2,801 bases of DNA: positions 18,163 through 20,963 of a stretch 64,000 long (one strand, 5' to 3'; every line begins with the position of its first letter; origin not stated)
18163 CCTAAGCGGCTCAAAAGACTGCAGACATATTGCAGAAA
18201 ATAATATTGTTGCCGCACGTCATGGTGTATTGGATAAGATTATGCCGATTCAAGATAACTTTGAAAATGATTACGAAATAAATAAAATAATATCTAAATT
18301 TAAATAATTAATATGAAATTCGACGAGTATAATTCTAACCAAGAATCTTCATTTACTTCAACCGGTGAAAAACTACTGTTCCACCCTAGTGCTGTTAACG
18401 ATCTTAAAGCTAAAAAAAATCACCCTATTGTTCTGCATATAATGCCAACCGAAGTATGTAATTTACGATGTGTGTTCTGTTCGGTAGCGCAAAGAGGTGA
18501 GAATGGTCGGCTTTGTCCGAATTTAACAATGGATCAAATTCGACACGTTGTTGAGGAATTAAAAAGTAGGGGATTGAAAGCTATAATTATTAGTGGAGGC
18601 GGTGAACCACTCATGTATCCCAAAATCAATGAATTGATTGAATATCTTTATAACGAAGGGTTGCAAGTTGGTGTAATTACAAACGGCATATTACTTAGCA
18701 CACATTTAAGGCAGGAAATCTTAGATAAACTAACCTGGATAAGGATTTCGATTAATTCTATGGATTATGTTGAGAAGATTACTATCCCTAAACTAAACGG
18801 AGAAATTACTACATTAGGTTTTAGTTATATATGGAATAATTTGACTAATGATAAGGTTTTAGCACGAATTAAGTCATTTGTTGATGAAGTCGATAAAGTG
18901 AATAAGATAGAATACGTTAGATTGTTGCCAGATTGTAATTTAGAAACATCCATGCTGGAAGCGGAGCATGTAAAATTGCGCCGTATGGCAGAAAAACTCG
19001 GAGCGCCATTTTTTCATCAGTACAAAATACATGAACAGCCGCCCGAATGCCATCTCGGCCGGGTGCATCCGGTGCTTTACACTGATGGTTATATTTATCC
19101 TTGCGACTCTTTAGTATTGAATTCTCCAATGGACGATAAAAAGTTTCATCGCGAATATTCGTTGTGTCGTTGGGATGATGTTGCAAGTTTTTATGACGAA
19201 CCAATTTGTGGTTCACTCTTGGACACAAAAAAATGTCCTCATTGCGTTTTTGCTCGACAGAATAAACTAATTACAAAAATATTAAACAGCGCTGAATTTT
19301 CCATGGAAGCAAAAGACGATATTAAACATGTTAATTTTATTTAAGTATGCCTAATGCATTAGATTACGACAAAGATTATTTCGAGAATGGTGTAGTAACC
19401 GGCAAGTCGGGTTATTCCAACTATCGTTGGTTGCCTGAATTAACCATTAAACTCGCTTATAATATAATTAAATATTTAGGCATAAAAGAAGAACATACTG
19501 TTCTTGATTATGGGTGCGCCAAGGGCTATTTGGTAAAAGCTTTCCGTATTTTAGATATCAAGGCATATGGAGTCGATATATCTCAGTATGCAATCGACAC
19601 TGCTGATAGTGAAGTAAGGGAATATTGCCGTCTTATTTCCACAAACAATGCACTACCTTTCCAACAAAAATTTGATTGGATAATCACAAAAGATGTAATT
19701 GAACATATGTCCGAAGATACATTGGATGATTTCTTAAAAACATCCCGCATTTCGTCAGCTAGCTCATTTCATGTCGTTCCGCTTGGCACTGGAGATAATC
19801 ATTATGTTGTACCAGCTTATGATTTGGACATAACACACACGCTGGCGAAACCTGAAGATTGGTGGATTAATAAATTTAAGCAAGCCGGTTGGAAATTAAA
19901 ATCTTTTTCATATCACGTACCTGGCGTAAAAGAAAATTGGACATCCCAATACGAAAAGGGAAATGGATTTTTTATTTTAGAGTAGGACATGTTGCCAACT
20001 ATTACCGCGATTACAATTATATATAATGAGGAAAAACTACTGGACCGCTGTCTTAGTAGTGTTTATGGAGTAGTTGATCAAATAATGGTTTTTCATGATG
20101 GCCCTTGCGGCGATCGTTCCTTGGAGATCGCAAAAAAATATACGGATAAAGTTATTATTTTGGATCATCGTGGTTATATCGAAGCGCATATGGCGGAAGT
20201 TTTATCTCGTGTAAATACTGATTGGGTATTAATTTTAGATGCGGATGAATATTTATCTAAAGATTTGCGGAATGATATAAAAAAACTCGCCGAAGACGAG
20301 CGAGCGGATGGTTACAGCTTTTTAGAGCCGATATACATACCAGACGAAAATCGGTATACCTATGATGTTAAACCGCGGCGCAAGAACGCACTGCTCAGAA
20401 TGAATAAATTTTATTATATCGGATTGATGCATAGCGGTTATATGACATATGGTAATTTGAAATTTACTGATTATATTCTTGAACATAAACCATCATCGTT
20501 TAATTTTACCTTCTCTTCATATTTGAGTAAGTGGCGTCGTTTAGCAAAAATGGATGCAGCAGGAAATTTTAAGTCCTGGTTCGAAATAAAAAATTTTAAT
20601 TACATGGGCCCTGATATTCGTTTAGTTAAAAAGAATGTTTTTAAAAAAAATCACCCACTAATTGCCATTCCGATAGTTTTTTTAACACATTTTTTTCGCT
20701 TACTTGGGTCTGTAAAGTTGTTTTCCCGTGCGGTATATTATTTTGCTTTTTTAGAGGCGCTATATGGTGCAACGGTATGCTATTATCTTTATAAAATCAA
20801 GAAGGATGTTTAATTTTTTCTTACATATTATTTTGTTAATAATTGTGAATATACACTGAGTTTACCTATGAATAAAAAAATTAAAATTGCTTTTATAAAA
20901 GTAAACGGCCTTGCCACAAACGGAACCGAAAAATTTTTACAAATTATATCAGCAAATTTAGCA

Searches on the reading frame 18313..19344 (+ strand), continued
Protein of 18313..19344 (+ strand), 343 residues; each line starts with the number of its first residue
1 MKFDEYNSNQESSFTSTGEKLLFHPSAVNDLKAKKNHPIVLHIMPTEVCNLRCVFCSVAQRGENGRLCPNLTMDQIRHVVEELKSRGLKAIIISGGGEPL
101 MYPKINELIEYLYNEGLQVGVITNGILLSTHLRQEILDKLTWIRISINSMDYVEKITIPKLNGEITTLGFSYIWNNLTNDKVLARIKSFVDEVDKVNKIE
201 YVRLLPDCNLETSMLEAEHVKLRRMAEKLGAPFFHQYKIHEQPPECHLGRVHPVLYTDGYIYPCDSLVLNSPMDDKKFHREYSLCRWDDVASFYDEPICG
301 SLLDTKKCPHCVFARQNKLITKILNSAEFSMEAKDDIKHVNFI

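Call 102: search_protein_families(library=pfam, alignment_id=A1, max_evalue=0.1)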
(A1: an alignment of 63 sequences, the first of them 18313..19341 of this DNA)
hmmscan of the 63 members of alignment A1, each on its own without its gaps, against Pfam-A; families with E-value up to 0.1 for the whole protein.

A. member 1, window:18313-19341:+ (343 aa): 5 families
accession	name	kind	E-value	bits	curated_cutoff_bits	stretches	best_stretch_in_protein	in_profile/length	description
PF04055.27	Radical_SAM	-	5.5e-19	69.4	29.5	1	44-155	2-118/166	Radical SAM superfamily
PF13353.11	Fer4_12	-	0.0016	19.2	22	1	48-146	14-112/137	4Fe-4S single cluster domain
PF13419.12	HAD_2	-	0.0057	17.2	23.8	0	101-125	80-104/178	Haloacid dehalogenase-like hydrolase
PF18152.6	DAHP_snth_FXD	-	0.0076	16.5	27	0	69-95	7-33/67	DAHP synthase ferredoxin-like domain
PF00702.32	Hydrolase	-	0.021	15.7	26.4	0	72-96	99-123/191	haloacid dehalogenase-like hydrolase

B. families by the number of members that match (of 63 scanned): 22 families
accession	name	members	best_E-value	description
PF04055.27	Radical_SAM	63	2.3e-19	Radical SAM superfamily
PF13353.11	Fer4_12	29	4.4e-05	4Fe-4S single cluster domain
PF00702.32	Hydrolase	24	0.0018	haloacid dehalogenase-like hydrolase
PF13419.12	HAD_2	16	0.00069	Haloacid dehalogenase-like hydrolase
PF13186.11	SPASM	11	0.006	Iron-sulfur cluster-binding domain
PF00590.25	TP_methylase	5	0.0017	Tetrapyrrole (Corrin/Porphyrin) Methylases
PF18152.6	DAHP_snth_FXD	3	0.0076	DAHP synthase ferredoxin-like domain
PF03344.20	Daxx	2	0.00029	Daxx N-terminal Rassf1C-interacting domain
PF14731.12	Staphopain_pro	2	0.033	Staphopain proregion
PF24715.1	YxiF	1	0.017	YxiF protein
PF14709.13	DND1_DSRM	1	0.02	double strand RNA binding domain from DEAD END PROTEIN 1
PF06480.20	FtsH_ext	1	0.028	FtsH Extracellular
PF24453.1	DUF7569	1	0.034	Family of unknown function (DUF7569)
PF15695.10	HERV-K_REC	1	0.042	Rec (regulator of expression encoded by corf) of HERV-K-113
PF00781.29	DAGK_cat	1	0.046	Diacylglycerol kinase catalytic domain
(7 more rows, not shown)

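Call 113: search_dna_similar(query=window:18313-19341:+, collection=plasmids, mode=protein, max_evalue=1e-10, max_rows=15)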
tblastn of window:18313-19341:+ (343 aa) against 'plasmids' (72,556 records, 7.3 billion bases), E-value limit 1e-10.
Records with a match: 6; places in all: 7; records where one place covers at least 80% of the query: 0.
Best place of each record, by identity: <60% 6.
By first word of the organism name: Bacillus 5; Solidesulfovibrio 1.
By predicted mobility (MOB-suite, as given by PLSDB): mobilizable 3; conjugative 2; non-mobilizable 1.
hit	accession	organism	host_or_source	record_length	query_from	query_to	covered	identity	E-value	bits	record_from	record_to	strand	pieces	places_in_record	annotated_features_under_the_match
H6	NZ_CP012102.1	Bacillus thuringiensis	whole organism,soil sample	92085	33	150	34%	37.8%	1e-12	76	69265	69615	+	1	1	radical SAM protein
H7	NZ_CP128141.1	Bacillus mycoides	bacterial isolate,field soil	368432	33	150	34%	37.8%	2e-12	76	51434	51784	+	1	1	radical SAM protein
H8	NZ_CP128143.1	Bacillus mycoides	bacterial isolate,field soil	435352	33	150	34%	37.8%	2e-12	76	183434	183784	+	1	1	radical SAM/SPASM domain-containing protein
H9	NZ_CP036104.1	Bacillus mycoides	cell culture,soil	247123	33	150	34%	37.8%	3e-12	75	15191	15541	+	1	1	radical SAM protein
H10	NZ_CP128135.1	Bacillus mycoides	bacterial isolate,field soil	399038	33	150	34%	37.8%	3e-12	75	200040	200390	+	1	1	radical SAM protein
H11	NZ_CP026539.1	Solidesulfovibrio carbinolicus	-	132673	17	160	42%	28.8%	5e-12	75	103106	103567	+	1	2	radical SAM protein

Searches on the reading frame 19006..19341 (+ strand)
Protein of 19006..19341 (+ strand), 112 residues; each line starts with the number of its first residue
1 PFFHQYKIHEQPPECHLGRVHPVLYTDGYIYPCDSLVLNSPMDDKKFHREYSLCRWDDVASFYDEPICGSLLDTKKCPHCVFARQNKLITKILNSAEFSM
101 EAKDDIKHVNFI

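Call 101: search_solved_structures(query=A5, max_evalue=10, show_alignments=5)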
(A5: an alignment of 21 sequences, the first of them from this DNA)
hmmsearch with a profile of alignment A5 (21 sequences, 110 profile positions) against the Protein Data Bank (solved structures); distinct sequences matched with E-value up to 10: 0.

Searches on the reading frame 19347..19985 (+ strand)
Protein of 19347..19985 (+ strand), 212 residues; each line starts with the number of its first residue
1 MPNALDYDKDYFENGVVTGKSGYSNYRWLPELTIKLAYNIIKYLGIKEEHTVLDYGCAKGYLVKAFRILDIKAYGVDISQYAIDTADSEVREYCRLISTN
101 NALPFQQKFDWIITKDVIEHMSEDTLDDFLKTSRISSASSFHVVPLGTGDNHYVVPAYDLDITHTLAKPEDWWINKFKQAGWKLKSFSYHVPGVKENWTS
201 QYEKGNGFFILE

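Call 6: search_protein_families(library=pfam, proteins=[window:19347-19985:+], max_evalue=0.01)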
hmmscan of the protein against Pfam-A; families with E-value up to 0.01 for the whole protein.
window:19347-19985:+ (212 aa): 8 families
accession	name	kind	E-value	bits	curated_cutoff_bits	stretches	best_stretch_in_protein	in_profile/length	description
PF13489.12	Methyltransf_23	-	1.5e-08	34.9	27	1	42-122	14-95/164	Methyltransferase domain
PF13649.12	Methyltransf_25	-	6.8e-08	33.5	27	1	52-131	1-87/97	Methyltransferase domain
PF08242.18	Methyltransf_12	-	7.2e-08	33.5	30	1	53-132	1-87/98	Methyltransferase domain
PF13847.12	Methyltransf_31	-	8.7e-08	32.4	27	1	47-122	2-88/145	Methyltransferase domain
PF08241.18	Methyltransf_11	-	6.8e-07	30.3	21.2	1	53-130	1-80/95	Methyltransferase domain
PF02353.26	CMAS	-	2e-05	24.5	27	1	40-133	54-152/273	Mycolic acid cyclopropane synthetase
PF13679.12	Methyltransf_32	-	0.0014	19.1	27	1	46-93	23-69/143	Methyltransferase domain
PF06325.19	PrmA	-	0.0016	18.5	22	1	46-113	159-231/296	Ribosomal protein L11 methyltransferase (PrmA)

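Call 7: search_protein_families(library=ncbifam, proteins=[window:19347-19985:+], max_evalue=0.01)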
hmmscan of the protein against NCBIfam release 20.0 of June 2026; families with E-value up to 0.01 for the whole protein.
window:19347-19985:+ (212 aa): 11 families
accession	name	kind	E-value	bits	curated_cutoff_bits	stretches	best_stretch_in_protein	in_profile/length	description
NF045667.1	MTase_DVU1556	equivalog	2.1e-07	30.6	155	1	36-114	10-90/213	DVU_1556 family methyltransferase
TIGR03587.1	Pse_Me-ase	hypoth_equivalog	1.4e-05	25.3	112.05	1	46-131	41-128/204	pseudaminic acid biosynthesis-associated methylase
TIGR01983.1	UbiG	equivalog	3.3e-05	23.3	102.95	1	48-123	49-131/228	bifunctional 2-polyprenyl-6-hydroxyphenol methylase/3-demethylubiquinol 3-O-methyltransferase UbiG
NF008686.0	PRK11705.1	equivalog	7.5e-05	21.9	400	1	40-133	159-253/383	cyclopropane fatty acyl phospholipid synthase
NF008300.0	PRK11088.1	equivalog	0.00014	21.5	303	1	46-113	83-156/272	23S rRNA (guanine(745)-N(1))-methyltransferase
TIGR02021.1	BchM-ChlM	equivalog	0.00044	19.7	158.9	1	49-132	55-142/218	magnesium protoporphyrin IX methyltransferase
TIGR02081.1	metW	equivalog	0.00079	19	189.5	1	46-122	11-89/194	methionine biosynthesis protein MetW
NF011529.0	PRK14968.1-3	equivalog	0.0015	18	162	1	40-91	26-77/198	putative methyltransferase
NF004452.0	PRK05785.1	equivalog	0.002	17.6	207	1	46-152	49-152/228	hypothetical protein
NF007610.0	PRK10258.1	equivalog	0.0055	16.1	342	1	25-110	19-105/251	malonyl-ACP O-methyltransferase BioC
NF040703.1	cyclopro_CfaB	exception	0.0076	15.1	650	0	40-131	151-249/393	C17 cyclopropane fatty acid synthase CfaB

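Call 11: search_solved_structures(query=window:19347-19985:+, max_evalue=1)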
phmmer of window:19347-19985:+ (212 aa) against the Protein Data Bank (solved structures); distinct sequences matched with E-value up to 1: 20.
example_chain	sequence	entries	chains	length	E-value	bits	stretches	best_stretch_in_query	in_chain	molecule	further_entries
1p91_A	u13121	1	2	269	0.00084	22.3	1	51-107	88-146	Ribosomal RNA large subunit methyltransferase A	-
3cc8_A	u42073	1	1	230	0.0027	20.6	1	39-123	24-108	Putative methyltransferase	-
3l8d_A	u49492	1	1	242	0.0039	20.1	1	46-142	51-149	Methyltransferase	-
3e8s_A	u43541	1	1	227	0.015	18.1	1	43-89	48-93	Putative SAM Dependent Methyltransferase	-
6uak_A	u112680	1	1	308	0.021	17.7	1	38-115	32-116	SAM dependent methyltransferase LahSB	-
37bg_A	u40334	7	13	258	0.022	17.7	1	37-126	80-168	Histone-lysine N-methyltransferase, H3 lysine-79 specific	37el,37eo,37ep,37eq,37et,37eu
3dli_A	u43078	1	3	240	0.041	16.8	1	47-165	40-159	methyltransferase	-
4axo_A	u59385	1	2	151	0.062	16.2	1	106-173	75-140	ETHANOLAMINE UTILIZATION PROTEIN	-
7qos_A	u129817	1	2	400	0.069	16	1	40-132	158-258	Cyclopropane-fatty-acyl-phospholipid synthase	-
2fk7_A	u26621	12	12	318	0.08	15.8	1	37-132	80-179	methoxy mycolic acid synthase 4 | Hydroxymycolate synthase MmaA4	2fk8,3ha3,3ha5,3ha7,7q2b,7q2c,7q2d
6uv6_A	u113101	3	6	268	0.08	15.8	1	28-122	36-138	D-glucose O-methyltransferase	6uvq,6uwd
1xxl_A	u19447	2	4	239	0.085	15.7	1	41-123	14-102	YcgJ protein | ycgJ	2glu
1yub_A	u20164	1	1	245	0.11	15.3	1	35-134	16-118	RRNA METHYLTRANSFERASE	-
1ri1_A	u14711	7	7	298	0.19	14.6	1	34-92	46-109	mRNA CAPPING ENZYME | mRNA cap guanine-N7 methyltransferase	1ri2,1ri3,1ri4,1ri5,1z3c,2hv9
5zsp_A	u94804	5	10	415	0.27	14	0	8-63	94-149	Cysteine desulfurase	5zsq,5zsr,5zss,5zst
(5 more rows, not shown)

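Call 42: find_homologous_proteins(query=window:19347-19982:+)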
Query window:19347-19982:+ (212 aa): 526 proteins with E <= 0.001 among 586 candidates; the best 120 are listed.
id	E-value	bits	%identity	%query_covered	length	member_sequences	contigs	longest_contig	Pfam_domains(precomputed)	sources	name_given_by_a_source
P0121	5.9e-143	492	100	100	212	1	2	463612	PF13847.13,PF13489.13,PF02353.27,PF13649.13,PF08241.19,PF08242.19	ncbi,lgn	-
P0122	2.8e-117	408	81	100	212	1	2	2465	PF13489.13,PF13649.13,PF08241.19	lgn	-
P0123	1.3e-114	399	78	100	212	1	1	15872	PF13847.13,PF13489.13,PF13649.13,PF08241.19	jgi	jgi:cyclopropane fatty-acyl-phospholipid synthase-like methyltransferase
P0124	4.4e-106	371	72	100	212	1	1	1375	PF13847.13,PF13489.13,PF02353.27,PF13649.13,PF08241.19,PF08242.19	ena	-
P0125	3.0e-105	369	72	100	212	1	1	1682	PF13847.13,PF13489.13,PF13649.13,PF08241.19,PF08242.19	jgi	-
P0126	2.8e-100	353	69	100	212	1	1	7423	PF13847.13,PF13489.13,PF13649.13,PF08241.19,PF08242.19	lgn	-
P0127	1.9e-94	333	65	100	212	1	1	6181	PF13847.13,PF13489.13,PF13649.13,PF08241.19,PF08242.19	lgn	-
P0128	8.1e-91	322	63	100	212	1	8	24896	PF13847.13,PF13489.13,PF13649.13,PF08241.19,PF08242.19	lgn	-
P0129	6.8e-90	319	63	100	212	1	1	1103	PF13847.13,PF13489.13,PF13649.13,PF08241.19,PF08242.19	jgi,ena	-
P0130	4.4e-89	316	63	100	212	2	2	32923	PF13847.13,PF13489.13,PF08242.19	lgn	-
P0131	7.6e-88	312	66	97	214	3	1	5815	PF13847.13,PF13489.13,PF13649.13,PF08241.19,PF08242.19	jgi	-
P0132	1.2e-87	311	62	100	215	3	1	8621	PF13847.13,PF13489.13,PF08242.19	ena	-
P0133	3.9e-87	310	62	100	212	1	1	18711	PF13847.13,PF13489.13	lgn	-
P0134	6.1e-87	309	60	100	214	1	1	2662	PF13489.13,PF13649.13,PF08241.19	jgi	jgi:cyclopropane fatty-acyl-phospholipid synthase-like methyltransferase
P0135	1.3e-85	304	64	97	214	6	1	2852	PF13847.13,PF13489.13,PF13649.13,PF08241.19,PF08242.19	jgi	-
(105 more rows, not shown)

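Call 43: find_encoding_contigs(protein=P0121, flank=3000, max_places=2)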
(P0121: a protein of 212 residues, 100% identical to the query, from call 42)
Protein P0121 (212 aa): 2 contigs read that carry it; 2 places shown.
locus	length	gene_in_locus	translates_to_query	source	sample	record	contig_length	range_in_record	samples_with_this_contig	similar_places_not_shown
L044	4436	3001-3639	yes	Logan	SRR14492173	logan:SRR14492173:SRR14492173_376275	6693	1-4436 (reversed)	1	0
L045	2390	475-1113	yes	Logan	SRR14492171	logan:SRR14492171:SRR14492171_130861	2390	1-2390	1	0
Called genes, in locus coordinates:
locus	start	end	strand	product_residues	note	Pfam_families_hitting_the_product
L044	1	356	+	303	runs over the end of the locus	-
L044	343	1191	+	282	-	PF05050:Methyltransf_21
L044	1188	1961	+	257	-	PF00535:Glycos_transf_2 (weak)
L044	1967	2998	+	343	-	PF04055:Radical_SAM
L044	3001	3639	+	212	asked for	PF02353:CMAS (faint), PF13489:Methyltransf_23, PF13847:Methyltransf_31 (weak), PF08241:Methyltransf_11 (weak), PF08242:Methyltransf_12, PF13649:Methyltransf_25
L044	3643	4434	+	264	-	?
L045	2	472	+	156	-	?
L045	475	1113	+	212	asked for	PF02353:CMAS (faint), PF13489:Methyltransf_23, PF13847:Methyltransf_31 (weak), PF08241:Methyltransf_11 (weak), PF08242:Methyltransf_12, PF13649:Methyltransf_25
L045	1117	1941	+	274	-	PF00535:Glycos_transf_2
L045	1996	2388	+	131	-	?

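Call 54: predict_structure(alignment_id=A3)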
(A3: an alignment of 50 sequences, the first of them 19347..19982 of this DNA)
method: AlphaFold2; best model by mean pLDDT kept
length: 212 residues; sequences in the alignment: 50
mean_pLDDT: 89.9   pTM: 0.85
mean pLDDT of the five models: 89.9, 89.0, 88.6, 86.9, 86.7
residues with pLDDT >= 90: 148; 70-90: 40; 50-70: 21; < 50: 3
segments of 3 or more residues with pLDDT < 50: 1-3
pLDDT, mean of each block of 10 residues (from residue 1): 55 69 66 94 98 89 97 95 90 91 92 95 95 96 97 94 93 98 98 88 96 98
secondary structure, 60 per line:
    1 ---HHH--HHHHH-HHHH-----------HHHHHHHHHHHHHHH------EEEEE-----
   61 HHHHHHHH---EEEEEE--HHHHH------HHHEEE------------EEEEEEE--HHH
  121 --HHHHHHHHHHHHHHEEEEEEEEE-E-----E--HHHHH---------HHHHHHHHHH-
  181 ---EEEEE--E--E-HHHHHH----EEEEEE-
elements in order: H9-13 H15-18 H30-44 E51-55 H61-68 E72-77 H80-84 E94-96 E109-115 H123-136 E137-145 H156-160 H170-179 E184-188 H196-201 E206-211

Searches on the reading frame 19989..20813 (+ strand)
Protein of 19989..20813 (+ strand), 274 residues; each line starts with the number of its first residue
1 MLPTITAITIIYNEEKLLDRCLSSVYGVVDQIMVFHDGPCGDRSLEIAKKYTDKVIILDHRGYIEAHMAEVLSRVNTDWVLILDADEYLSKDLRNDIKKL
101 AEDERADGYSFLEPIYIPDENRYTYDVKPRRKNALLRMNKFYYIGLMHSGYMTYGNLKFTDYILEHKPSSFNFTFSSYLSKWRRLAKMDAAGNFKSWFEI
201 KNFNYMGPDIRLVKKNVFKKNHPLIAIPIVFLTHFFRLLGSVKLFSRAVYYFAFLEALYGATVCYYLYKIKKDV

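Call 6: search_protein_families(library=pfam, proteins=[window:19989-20813:+], max_evalue=0.01)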
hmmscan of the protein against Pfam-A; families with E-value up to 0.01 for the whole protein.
window:19989-20813:+ (274 aa): 2 families
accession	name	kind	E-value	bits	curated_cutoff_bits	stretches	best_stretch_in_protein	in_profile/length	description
PF00535.33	Glycos_transf_2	-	2.5e-14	54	23.3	1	7-149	2-154/168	Glycosyl transferase family 2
PF13704.12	Glyco_tranf_2_4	-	7.5e-06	26.8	27.5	1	13-93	2-88/98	Glycosyl transferase family 2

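Call 7: search_protein_families(library=ncbifam, proteins=[window:19989-20813:+], max_evalue=0.01)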
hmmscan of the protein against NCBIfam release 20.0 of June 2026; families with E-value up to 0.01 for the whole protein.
window:19989-20813:+ (274 aa): 5 families
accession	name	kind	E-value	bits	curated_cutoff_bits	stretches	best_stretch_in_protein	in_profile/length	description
TIGR04195.1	S_glycosyl_SunS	equivalog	9.6e-10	37.8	350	1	3-101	57-155/421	SunS family peptide S-glycosyltransferase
TIGR04283.1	glyco_like_mftF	equivalog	6.2e-06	26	182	1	10-108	6-104/221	TIGR04283 family arsenosugar biosynthesis glycosyltransferase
TIGR03018.1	pepcterm_TyrKin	hypoth_equivalog_domain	0.0027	17.1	230.65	1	46-104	142-200/207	XrtA-associated tyrosine autokinase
TIGR04182.1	glyco_TIGR04182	equivalog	0.0046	16.4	325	1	29-94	27-91/293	S-layer glycoprotein N-glycosyltransferase AglJ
NF007482.0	PRK10073.1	equivalog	0.0052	15.8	423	1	4-107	7-116/334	glycosyltransferase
